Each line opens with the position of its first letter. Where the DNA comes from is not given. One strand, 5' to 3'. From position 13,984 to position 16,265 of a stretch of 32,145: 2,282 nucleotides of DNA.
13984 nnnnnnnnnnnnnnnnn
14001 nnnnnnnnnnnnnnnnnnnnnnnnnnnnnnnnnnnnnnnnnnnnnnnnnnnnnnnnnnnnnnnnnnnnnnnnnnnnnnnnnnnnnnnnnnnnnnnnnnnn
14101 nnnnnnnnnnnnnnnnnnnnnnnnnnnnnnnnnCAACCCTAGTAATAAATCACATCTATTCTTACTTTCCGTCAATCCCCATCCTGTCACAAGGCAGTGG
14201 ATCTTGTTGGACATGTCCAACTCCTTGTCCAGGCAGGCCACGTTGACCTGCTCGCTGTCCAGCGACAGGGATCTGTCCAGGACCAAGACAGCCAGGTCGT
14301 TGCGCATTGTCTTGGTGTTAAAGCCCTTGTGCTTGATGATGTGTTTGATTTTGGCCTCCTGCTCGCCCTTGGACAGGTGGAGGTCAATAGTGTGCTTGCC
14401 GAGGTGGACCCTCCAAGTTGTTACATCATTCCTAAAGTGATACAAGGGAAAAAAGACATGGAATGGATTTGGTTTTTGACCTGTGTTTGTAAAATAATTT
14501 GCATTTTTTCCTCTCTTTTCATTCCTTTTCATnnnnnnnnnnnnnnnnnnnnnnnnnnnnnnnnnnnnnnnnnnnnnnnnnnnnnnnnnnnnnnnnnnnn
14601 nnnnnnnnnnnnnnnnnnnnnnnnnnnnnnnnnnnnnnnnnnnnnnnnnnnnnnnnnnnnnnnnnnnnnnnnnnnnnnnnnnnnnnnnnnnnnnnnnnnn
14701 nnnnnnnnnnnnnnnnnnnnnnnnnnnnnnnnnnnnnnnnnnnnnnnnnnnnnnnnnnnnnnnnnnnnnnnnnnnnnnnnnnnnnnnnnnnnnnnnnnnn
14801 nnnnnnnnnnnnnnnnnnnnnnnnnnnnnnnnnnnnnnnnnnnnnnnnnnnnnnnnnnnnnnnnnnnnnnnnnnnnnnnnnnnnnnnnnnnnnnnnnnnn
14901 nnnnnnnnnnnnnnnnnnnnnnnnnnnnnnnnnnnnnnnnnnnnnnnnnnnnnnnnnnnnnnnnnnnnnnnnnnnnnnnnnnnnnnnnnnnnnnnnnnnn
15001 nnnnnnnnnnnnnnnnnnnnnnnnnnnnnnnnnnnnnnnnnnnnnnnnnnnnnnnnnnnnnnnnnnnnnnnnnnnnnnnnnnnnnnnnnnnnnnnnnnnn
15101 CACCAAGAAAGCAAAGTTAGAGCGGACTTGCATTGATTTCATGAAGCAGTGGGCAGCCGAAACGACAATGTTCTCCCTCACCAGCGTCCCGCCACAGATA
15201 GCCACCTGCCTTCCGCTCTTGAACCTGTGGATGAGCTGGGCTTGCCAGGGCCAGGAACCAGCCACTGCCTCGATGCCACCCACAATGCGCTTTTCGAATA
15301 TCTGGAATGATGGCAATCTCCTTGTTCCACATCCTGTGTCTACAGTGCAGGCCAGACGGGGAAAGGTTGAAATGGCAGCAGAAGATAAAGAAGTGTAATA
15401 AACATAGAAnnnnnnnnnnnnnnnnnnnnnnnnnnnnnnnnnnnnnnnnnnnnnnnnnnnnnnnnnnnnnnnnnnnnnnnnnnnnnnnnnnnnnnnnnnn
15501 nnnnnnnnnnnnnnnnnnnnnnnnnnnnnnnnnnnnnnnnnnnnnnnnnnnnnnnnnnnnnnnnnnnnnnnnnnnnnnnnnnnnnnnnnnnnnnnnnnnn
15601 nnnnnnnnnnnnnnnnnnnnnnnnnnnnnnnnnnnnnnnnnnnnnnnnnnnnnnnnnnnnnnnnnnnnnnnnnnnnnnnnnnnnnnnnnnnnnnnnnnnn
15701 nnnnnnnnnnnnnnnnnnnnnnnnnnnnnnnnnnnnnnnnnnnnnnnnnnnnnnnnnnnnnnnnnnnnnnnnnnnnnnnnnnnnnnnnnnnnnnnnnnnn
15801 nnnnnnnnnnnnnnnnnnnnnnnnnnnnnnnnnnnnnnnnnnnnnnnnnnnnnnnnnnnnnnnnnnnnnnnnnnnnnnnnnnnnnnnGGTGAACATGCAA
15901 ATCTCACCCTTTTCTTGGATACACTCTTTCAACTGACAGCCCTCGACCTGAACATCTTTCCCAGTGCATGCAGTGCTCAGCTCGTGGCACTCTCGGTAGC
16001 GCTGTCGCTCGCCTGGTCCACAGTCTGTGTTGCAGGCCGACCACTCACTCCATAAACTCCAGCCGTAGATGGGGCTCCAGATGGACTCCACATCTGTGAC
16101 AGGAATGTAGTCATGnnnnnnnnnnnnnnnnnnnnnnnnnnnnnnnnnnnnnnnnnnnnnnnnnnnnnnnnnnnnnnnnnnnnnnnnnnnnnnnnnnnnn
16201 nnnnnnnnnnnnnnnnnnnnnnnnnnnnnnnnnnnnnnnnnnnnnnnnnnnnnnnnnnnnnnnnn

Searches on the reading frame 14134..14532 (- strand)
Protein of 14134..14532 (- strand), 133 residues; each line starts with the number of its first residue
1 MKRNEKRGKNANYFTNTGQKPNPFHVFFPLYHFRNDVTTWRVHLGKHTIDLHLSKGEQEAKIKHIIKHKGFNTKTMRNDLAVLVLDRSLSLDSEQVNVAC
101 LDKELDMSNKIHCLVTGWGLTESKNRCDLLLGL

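Call 36: search_protein_families(library=pfam, proteins=[window:14134-14532:-], max_evalue=0.001)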
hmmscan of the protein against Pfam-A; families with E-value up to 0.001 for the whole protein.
window:14134-14532:- (133 aa): 1 family
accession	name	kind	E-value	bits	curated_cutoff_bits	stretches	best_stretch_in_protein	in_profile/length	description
PF00089.32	Trypsin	-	4.4e-12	46.7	20.6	1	37-125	47-134/220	Trypsin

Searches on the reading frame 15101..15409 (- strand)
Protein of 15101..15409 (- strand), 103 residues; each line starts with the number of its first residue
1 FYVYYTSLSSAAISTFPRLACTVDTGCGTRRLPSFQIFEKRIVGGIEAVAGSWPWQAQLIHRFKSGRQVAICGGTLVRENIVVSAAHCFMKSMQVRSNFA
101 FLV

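Call 36: search_protein_families(library=pfam, proteins=[window:15101-15409:-], max_evalue=0.001)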
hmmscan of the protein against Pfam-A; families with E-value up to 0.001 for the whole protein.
window:15101-15409:- (103 aa): 1 family
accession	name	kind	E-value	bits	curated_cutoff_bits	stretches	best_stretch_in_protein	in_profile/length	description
PF00089.32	Trypsin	-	5.7e-12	46.4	20.6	1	42-96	1-53/220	Trypsin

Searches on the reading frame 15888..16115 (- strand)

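Call 36: search_protein_families(library=pfam, proteins=[window:15888-16115:-], max_evalue=0.001)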
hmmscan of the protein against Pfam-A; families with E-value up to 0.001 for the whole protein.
window:15888-16115:- (76 aa): 3 families
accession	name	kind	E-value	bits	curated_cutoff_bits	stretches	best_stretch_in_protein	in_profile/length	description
PF00090.25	TSP_1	-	2.7e-11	43.9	21.6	1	20-65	1-49/49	Thrombospondin type 1 domain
PF19028.6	TSP1_spondin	-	3e-06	27.9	41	1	20-65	4-52/52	Spondin-like TSP1 domain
PF22195.2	TSP1_CFP_C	-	8.3e-05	23.4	27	1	18-63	4-50/90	CFP-like, C-terminal thrombospondin type 1 domain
